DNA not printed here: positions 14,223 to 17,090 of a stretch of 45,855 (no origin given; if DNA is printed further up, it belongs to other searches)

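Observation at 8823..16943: A 2,706-codon ORF in the ejected-core-protein slot that looks like a virion-delivered polyvalent protein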

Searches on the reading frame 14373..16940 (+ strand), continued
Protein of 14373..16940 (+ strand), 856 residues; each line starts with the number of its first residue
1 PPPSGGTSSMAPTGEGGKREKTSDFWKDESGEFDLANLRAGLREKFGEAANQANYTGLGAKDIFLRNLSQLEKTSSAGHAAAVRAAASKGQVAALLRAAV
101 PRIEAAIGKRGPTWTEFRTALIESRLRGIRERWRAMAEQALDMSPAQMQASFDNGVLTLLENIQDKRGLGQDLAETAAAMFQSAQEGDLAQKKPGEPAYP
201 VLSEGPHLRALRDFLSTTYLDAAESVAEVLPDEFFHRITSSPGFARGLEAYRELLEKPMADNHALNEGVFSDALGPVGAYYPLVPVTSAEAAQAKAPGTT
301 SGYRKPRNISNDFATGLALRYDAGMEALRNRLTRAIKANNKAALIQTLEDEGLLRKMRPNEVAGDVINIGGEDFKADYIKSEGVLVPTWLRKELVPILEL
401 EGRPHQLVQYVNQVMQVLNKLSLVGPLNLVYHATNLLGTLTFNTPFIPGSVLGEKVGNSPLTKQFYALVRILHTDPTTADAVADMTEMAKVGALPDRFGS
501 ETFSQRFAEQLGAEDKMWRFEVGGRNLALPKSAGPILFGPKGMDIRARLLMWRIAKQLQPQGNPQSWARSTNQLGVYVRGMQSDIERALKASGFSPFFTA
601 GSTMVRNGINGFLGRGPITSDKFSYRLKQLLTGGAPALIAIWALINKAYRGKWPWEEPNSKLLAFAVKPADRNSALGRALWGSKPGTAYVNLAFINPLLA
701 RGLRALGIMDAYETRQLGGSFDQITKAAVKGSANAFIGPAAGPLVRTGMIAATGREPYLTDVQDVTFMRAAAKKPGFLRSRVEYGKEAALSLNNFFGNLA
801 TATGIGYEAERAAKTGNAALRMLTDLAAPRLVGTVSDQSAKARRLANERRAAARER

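Call 75: fold_search(model_id=the predicted structure, library=pdb)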
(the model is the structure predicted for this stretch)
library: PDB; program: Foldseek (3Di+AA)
matches with E <= 10: 190; with E <= 0.001: 0
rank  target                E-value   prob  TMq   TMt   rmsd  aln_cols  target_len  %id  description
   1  8qsl_A                2.8e-01  0.08  0.07  0.10  32.0       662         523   11  Cryo-EM structure of human SLC15A4 dimer in outward open state in LMNG (released 2023-10-25)
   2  8c5v_I                7.8e-01  0.05  0.06  0.08  82.2       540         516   14  Chemotaxis core signalling unit from E protein lysed E. coli cells (released 2023-09-13)
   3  6nr7                  9.0e-01  0.04  0.08  0.07  32.3       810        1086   13  Rerefinement of chicken vinculin (released 2020-01-29)
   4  7r04_B                9.4e-01  0.03  0.08  0.04  36.5       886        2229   10  Neurofibromin in open conformation (released 2022-03-30)
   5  8xv2                  1.0e+00  0.04  0.06  0.10  30.7       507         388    9  Thiamine-bound human SLC19A3 (released 2024-03-27)
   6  6fpd                  1.1e+00  0.08  0.04  0.15  25.0       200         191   13  AB21 protein from Agaricus bisporus (released 2018-05-16)
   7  9b1f                  1.2e+00  0.06  0.08  0.10  27.9       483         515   10  Human urate transporter 1 URAT1 in apo state (released 2024-09-18)
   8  9ghz                  1.2e+00  0.05  0.07  0.11  31.8       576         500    9  Cryo-EM structure of human SLC45A4 in lipid nanodiscs (released 2025-07-30)
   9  7rtt_B                1.2e+00  0.03  0.05  0.09  35.6       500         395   11  Cryo-EM structure of a TTYH2 cis-dimer (released 2021-08-25)
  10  6vyh_A                1.2e+00  0.06  0.08  0.12  30.2       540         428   12  Cryo-EM structure of SLC40/ferroportin in complex with Fab (released 2020-11-11)
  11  7q0m                  1.3e+00  0.04  0.07  0.10  29.1       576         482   12  Crystal structure of the peptide transporter YePEPT-K314A in complex with LZNV at 2.66 A (released 2022-03-09)
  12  3k61_A                1.3e+00  0.03  0.06  0.09  23.9       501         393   10  Crystal structure of FBF-2/fog-1 FBEa complex (released 2009-11-03)
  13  7zc2                  1.4e+00  0.03  0.07  0.10  31.1       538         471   11  Dipeptide and tripeptide Permease C (DtpC) (released 2022-07-06)
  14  5oxl                  1.5e+00  0.04  0.07  0.10  29.2       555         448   12  PepTSt in complex with dipeptide Ala-Leu (released 2018-02-21)
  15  9sob_C8               1.8e+00  0.03  0.09  0.05  36.9       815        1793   12  Structural Model of the Nuclear Pore Complex in Arabidopsis thaliana (released 2025-11-05)
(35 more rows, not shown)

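Call 93: predict_structure(alignment_id=A6)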
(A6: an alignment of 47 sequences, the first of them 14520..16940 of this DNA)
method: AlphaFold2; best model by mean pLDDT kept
length: 807 residues; sequences in the alignment: 47
mean_pLDDT: 90.2   pTM: 0.88
mean pLDDT of the five models: 90.2, 87.5, 85.6, 85.1, 84.5
residues with pLDDT >= 90: 582; 70-90: 190; 50-70: 23; < 50: 12
segments of 3 or more residues with pLDDT < 50: 1-7, 355-357
pLDDT, mean of each block of 10 residues (from residue 1): 46 85 94 96 96 97 97 97 97 96 92 90 95 93 81 90 97 97 98 98 96 88 90 88 58 84 86 95 93 96 95 91 92 92 92 54 81 82 91 90 80 90 94 96 96 95 94 94 92 97 96 94 94 93 88 94 86 91 90 96 95 95 94 91 92 95 96 95 93 90 93 89 92 93 82 80 73 81 89 93 88
secondary structure, 60 per line:
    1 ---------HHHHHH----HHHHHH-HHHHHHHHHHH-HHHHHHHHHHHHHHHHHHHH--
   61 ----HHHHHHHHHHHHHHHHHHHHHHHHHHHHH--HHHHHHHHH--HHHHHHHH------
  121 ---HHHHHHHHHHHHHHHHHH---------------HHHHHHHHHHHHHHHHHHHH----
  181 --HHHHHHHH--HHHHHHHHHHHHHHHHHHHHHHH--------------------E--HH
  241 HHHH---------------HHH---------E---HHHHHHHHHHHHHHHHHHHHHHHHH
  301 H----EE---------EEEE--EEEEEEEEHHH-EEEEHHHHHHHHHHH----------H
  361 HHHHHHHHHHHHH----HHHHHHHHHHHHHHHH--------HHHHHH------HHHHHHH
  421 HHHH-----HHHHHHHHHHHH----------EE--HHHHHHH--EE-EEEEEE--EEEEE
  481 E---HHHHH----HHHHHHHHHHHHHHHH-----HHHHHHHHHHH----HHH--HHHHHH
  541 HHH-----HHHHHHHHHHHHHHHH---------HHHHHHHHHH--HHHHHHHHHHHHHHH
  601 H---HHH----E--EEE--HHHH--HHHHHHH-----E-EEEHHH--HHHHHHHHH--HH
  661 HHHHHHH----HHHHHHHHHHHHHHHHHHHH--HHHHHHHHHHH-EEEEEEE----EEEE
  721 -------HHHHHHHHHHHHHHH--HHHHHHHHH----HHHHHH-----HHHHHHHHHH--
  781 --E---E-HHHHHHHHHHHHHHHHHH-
elements in order (helices of 4 or more, strands of 3 or more residues): H10-15 H20-25 H27-37 H39-58 H65-93 H96-104 H107-114 H124-141 H157-176 H183-190 H193-215 H239-244 H276-301 E317-320 E323-330 E335-338 H339-349 H360-373 H378-393 H402-407 H414-424 H430-441 H456-462 E468-473 E476-481 H485-489 H494-509 H515-525 H535-543 H549-564 H574-583 H586-601 E615-617 H620-623 H626-632 E640-642 H648-656 H659-667 H672-691 H694-704 E706-712 E717-720 H728-742 H745-753 H758-763 H769-778 H789-806

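Call 96: fold_search(model_id=the predicted structure, library=pdb)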
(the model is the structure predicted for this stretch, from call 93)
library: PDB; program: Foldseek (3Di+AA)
matches with E <= 10: 234; with E <= 0.001: 0
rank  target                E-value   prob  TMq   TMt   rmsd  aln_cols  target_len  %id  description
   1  5ysu_C                4.7e-02  0.13  0.11  0.09  28.7       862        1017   10  Plumbagin in complex with CRM1-RanM189D-RanBP1 (released 2018-11-21)
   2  8bb6_A                1.3e-01  0.08  0.08  0.12  27.1       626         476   12  Crystal structure of Arabidopsis thaliana sucrose transporter SUC1 (released 2023-05-31)
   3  9ghz                  1.6e-01  0.08  0.09  0.12  27.5       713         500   10  Cryo-EM structure of human SLC45A4 in lipid nanodiscs (released 2025-07-30)
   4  9irb_A                2.2e-01  0.11  0.10  0.14  25.2       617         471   10  CryoEM structure of hSLC15A4+Fab107 (released 2025-08-20)
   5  5yro_C                2.4e-01  0.08  0.09  0.08  27.5       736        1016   10  RanL182A in complex with RanBP1-CRM1 (released 2018-11-21)
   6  8wx1                  2.5e-01  0.11  0.10  0.14  26.2       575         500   10  Cryo-EM structure of mouse SLC15A3 (outward-facing open) (released 2024-10-30)
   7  5lzr_B                3.0e-01  0.04  0.09  0.10  31.1       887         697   12  Crystal structure of Thermotoga maritima sodium pumping membrane integral pyrophosphatase in complex with tungstate an (released 2016-12-14)
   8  8wx3_A                3.9e-01  0.07  0.08  0.11  27.4       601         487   12  Cryo-EM structure of human SLC15A4 (outward-facing open) (released 2023-12-06)
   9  7wag                  4.1e-01  0.04  0.07  0.10  26.5       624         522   10  Crystal structure of MurJ squeezed form (released 2022-06-01)
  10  8wx4_A                4.2e-01  0.08  0.10  0.13  26.4       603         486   10  Cryo-EM structure of human SLC15A4 in complex with Lys-Leu (outward-facing open) (released 2023-12-13)
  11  4hat_C                5.5e-01  0.07  0.12  0.10  24.2       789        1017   10  Crystal structure of CRM1 inhibitor Leptomycin B in complex with CRM1-Ran-RanBP1 (released 2013-01-09)
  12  9ogn_C                6.0e-01  0.06  0.11  0.10  24.7       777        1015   13  Crystal Structure of KPT396 in complex with CRM1-Ran-RanBP1 (released 2025-11-26)
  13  5m8j                  6.0e-01  0.04  0.08  0.10  31.7       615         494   10  Crystal structure of Eremococcus coleocola manganese transporter mutant H236A (released 2017-01-11)
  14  1ots_A                6.0e-01  0.04  0.07  0.10  30.6       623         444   12  Structure of the Escherichia coli ClC Chloride channel and Fab Complex (released 2003-04-15)
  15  5m8a                  6.2e-01  0.04  0.08  0.11  31.8       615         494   10  Crystal structure of Eremococcus coleocola manganese transporter mutant E129A (released 2017-01-11)
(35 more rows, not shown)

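Call 97: fold_search(model_id=the predicted structure, library=viral)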
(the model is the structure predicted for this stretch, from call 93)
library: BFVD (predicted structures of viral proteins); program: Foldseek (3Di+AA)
matches with E <= 10: 290; with E <= 0.001: 32
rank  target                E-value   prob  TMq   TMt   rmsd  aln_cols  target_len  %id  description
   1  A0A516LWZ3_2          2.7e-07  1.00  0.40  0.29  14.9       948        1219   12  (no name in the UniProt tables at hand)
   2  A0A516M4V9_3          3.6e-07  1.00  0.36  0.29  17.7       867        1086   12  (no name in the UniProt tables at hand)
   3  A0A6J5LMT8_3          1.2e-06  1.00  0.41  0.32  13.0       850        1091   11  Uncharacterized protein [uncultured Caudovirales phage]
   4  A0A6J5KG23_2          2.4e-06  1.00  0.33  0.33  22.3       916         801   12  Large polyvalent protein associated domain-containing protein [uncultured Caudovirales phage]
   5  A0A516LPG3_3          2.5e-06  1.00  0.33  0.26  14.6       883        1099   13  (no name in the UniProt tables at hand)
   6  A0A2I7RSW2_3          2.7e-06  1.00  0.44  0.34  12.9       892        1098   12  (no name in the UniProt tables at hand)
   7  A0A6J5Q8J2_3          3.0e-06  1.00  0.40  0.32  13.0       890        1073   12  RelA/SpoT [uncultured Caudovirales phage]
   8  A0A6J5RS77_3          3.2e-06  1.00  0.42  0.30  10.4       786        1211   12  Uncharacterized protein [uncultured Caudovirales phage]
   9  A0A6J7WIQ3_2          4.6e-06  1.00  0.35  0.30  17.2       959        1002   12  Large polyvalent protein associated domain-containing protein [uncultured Caudovirales phage]
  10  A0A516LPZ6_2          5.4e-06  1.00  0.33  0.22  14.7       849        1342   12  (no name in the UniProt tables at hand)
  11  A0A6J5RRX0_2          5.7e-06  1.00  0.35  0.30  17.0       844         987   13  Large polyvalent protein associated domain-containing protein [uncultured Caudovirales phage]
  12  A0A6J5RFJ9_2          6.7e-06  1.00  0.41  0.29  11.4       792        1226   11  Large polyvalent protein associated domain-containing protein [uncultured Caudovirales phage]
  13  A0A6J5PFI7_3          6.7e-06  1.00  0.38  0.31  12.4       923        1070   13  Large polyvalent protein associated domain-containing protein [uncultured Caudovirales phage]
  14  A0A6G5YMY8            2.0e-05  1.00  0.41  0.31  14.9       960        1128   11  (no name in the UniProt tables at hand)
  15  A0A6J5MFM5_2          2.0e-05  1.00  0.33  0.28  19.9       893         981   12  ART-PolyVal-like domain-containing protein [uncultured Caudovirales phage]
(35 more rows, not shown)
